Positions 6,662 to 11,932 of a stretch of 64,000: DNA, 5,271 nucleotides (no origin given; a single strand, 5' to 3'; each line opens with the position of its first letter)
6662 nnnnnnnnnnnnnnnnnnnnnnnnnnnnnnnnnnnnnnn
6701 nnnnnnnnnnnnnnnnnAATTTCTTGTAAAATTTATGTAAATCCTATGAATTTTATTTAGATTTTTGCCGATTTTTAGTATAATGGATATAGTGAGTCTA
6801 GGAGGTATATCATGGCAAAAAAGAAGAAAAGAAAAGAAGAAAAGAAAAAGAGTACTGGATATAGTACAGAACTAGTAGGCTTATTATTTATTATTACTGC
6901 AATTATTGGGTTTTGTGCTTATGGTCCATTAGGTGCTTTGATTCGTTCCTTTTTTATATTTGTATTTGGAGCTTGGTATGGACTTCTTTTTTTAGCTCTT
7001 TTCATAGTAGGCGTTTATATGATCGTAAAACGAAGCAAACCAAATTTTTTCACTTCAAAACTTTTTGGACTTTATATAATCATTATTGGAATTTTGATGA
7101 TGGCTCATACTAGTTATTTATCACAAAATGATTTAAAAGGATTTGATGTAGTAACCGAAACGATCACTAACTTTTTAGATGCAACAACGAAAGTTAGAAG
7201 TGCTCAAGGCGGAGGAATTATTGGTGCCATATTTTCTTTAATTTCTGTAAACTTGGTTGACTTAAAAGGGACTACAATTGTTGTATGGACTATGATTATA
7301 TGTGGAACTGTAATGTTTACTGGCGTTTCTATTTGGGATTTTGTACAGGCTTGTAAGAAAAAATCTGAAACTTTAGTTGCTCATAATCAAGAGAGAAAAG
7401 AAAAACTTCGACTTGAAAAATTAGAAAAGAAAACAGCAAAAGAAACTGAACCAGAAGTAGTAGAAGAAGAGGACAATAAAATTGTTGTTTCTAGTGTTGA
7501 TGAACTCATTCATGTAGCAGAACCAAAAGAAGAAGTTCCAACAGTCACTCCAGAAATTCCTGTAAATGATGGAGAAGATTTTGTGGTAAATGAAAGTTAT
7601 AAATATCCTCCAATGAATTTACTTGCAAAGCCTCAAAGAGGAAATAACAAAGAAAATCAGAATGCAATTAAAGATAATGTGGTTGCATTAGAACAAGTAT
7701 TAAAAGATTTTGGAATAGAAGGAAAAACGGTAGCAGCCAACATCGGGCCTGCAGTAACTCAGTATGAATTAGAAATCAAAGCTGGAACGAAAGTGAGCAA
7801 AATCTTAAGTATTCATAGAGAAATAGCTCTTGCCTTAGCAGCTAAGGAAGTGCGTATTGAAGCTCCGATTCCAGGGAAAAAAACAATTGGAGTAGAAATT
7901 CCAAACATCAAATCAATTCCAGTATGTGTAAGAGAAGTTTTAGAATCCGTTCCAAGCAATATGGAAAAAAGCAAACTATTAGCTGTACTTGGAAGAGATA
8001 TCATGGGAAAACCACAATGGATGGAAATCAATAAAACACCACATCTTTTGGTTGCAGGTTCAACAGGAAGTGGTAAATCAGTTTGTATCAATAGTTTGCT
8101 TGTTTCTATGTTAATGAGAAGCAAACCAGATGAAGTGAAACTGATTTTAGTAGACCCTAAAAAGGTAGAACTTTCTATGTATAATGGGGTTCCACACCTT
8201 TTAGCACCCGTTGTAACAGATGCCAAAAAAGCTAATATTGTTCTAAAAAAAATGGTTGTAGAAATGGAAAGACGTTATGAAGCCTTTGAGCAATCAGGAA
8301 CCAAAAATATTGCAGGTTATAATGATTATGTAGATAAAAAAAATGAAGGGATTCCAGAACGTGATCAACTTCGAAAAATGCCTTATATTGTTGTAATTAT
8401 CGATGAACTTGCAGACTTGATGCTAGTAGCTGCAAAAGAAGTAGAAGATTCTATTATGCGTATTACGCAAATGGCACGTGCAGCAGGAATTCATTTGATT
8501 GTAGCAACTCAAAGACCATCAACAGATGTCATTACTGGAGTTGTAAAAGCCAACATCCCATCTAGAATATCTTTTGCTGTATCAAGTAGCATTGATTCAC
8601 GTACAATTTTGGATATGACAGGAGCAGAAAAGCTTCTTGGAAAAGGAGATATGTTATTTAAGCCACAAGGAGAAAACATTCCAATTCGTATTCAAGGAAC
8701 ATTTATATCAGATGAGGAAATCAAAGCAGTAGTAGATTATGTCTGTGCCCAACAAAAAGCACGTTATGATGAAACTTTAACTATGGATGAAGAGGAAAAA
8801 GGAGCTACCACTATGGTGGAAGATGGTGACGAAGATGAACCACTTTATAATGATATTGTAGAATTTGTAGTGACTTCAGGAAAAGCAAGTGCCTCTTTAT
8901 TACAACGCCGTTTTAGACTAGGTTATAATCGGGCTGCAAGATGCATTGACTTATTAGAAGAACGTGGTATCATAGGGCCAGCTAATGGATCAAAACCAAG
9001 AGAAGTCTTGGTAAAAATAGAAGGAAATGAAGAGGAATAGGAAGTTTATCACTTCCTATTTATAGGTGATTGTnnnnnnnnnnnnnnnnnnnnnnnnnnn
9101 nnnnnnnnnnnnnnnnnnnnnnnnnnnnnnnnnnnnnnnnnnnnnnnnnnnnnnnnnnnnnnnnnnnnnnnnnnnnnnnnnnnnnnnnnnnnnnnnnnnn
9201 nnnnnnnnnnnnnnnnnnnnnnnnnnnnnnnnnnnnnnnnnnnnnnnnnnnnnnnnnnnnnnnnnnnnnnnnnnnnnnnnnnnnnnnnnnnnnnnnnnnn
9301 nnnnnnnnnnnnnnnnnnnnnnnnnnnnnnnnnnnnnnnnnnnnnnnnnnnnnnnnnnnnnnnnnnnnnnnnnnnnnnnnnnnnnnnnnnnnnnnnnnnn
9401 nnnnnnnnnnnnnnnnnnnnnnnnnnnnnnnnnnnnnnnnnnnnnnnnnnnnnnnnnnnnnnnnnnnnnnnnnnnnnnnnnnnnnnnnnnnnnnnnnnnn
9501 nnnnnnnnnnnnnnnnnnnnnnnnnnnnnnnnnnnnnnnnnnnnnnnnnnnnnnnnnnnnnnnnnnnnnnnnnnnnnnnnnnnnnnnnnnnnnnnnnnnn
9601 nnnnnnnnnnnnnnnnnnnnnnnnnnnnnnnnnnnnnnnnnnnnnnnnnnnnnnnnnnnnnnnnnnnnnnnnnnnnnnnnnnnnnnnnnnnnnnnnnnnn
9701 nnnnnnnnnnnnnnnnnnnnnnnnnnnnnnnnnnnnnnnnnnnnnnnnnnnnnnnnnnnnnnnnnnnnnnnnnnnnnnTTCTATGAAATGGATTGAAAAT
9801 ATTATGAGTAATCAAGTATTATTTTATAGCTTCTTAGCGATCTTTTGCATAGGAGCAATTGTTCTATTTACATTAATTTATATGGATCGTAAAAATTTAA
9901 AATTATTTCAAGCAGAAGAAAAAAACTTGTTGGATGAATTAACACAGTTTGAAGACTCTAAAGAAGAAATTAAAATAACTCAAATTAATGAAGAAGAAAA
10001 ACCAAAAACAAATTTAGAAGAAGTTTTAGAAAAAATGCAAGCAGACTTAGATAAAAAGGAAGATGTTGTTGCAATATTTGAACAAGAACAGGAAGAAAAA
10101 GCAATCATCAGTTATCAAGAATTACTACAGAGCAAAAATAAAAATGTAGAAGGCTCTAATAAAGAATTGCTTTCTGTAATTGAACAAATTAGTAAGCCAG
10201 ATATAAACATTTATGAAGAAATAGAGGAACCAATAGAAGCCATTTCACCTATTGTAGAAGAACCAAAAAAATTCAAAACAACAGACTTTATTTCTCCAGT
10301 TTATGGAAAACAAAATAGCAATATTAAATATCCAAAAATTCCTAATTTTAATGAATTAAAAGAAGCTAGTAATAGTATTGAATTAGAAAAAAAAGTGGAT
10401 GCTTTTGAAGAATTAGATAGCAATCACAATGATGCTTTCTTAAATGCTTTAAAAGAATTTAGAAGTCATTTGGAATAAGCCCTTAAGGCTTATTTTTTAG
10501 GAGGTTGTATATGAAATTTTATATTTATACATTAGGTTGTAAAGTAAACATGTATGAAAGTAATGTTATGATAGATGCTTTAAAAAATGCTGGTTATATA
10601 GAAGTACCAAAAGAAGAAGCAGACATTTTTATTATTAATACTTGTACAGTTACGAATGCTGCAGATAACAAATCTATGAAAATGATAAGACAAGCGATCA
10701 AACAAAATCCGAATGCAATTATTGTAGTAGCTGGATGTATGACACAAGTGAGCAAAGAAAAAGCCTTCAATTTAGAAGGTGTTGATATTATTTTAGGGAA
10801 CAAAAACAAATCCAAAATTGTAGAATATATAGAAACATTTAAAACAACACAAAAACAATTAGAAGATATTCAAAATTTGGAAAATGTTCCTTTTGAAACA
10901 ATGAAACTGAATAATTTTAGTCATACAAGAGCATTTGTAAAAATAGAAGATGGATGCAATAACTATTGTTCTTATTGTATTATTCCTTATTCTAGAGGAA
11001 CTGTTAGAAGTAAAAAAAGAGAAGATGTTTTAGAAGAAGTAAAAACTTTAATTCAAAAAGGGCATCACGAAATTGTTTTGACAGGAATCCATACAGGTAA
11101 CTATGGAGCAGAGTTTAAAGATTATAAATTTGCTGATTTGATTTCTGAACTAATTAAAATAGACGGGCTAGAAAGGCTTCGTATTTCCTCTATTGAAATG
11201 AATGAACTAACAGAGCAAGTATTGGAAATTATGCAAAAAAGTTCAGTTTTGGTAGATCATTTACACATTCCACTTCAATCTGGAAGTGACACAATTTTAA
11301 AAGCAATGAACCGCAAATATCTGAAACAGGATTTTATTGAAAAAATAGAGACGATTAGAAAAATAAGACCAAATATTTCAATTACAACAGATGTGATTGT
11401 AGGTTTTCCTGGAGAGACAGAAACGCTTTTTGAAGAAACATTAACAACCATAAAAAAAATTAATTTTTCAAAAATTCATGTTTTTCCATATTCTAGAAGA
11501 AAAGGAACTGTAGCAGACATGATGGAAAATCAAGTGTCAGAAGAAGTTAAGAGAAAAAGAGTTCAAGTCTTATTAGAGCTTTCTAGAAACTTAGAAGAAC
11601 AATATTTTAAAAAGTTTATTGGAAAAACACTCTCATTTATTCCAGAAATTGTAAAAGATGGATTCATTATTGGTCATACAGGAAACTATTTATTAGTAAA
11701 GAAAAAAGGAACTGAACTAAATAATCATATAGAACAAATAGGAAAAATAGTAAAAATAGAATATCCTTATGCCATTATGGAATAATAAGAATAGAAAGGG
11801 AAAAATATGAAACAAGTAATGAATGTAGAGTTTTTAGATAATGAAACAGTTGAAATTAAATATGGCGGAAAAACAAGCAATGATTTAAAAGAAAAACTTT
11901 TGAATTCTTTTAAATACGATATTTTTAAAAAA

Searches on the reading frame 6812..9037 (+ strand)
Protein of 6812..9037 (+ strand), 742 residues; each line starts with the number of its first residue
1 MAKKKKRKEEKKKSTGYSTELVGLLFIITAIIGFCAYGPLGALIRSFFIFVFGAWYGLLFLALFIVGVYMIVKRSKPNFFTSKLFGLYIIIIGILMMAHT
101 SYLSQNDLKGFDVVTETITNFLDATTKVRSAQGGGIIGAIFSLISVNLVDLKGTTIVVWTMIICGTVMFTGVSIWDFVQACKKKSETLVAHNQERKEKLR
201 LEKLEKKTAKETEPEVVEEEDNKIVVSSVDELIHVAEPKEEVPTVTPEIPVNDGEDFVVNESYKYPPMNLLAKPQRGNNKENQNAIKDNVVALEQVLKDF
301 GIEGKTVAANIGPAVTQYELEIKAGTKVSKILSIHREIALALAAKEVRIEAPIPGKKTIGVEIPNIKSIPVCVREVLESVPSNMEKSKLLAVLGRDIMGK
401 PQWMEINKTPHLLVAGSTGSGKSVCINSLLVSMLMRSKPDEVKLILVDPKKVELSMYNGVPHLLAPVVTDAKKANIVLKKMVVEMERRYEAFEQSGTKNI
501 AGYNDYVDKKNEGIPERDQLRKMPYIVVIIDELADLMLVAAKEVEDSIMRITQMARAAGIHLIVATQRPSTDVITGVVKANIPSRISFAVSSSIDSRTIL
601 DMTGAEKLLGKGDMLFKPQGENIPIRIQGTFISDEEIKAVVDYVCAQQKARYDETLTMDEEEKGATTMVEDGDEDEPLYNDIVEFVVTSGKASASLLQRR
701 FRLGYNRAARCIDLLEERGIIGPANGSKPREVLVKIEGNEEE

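Call 66: search_protein_families(library=pfam, proteins=[window:6812-9037:+], max_evalue=0.01)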
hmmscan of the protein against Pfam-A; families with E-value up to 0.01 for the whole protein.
window:6812-9037:+ (742 aa): 6 families
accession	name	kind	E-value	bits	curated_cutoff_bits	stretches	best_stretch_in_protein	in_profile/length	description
PF01580.24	FtsK_SpoIIIE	-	5.5e-66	222.6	24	1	373-570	2-220/221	FtsK/SpoIIIE family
PF17854.6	FtsK_alpha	-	1.1e-30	106.3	22.9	1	266-365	2-101/101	FtsK alpha domain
PF09397.16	FtsK_gamma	-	3.6e-28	97.5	30.6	1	674-734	2-62/63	Ftsk gamma domain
PF12846.13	AAA_10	-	3.5e-05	23.4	27.5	1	408-455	20-63/362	AAA-like domain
PF13491.11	FtsK_4TM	-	0.0001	22.5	23.1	1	37-180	47-169/171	4TM region of DNA translocase FtsK/SpoIIIE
PF01935.23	DUF87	-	0.0014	19.2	23.2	1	409-449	23-60/220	Helicase HerA, central domain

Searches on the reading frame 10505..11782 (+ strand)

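Call 43: search_protein_families(library=pfam, proteins=[window:10505-11782:+], max_evalue=0.001)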
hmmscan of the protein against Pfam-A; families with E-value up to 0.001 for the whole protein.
window:10505-11782:+ (426 aa): 2 families
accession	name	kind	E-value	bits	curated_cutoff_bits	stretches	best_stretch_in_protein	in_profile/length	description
PF00919.26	UPF0004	-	5.5e-29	100.5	27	1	4-98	1-98/98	Uncharacterized protein family UPF0004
PF04055.27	Radical_SAM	-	1.3e-27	97.4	29.5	1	149-314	5-164/166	Radical SAM superfamily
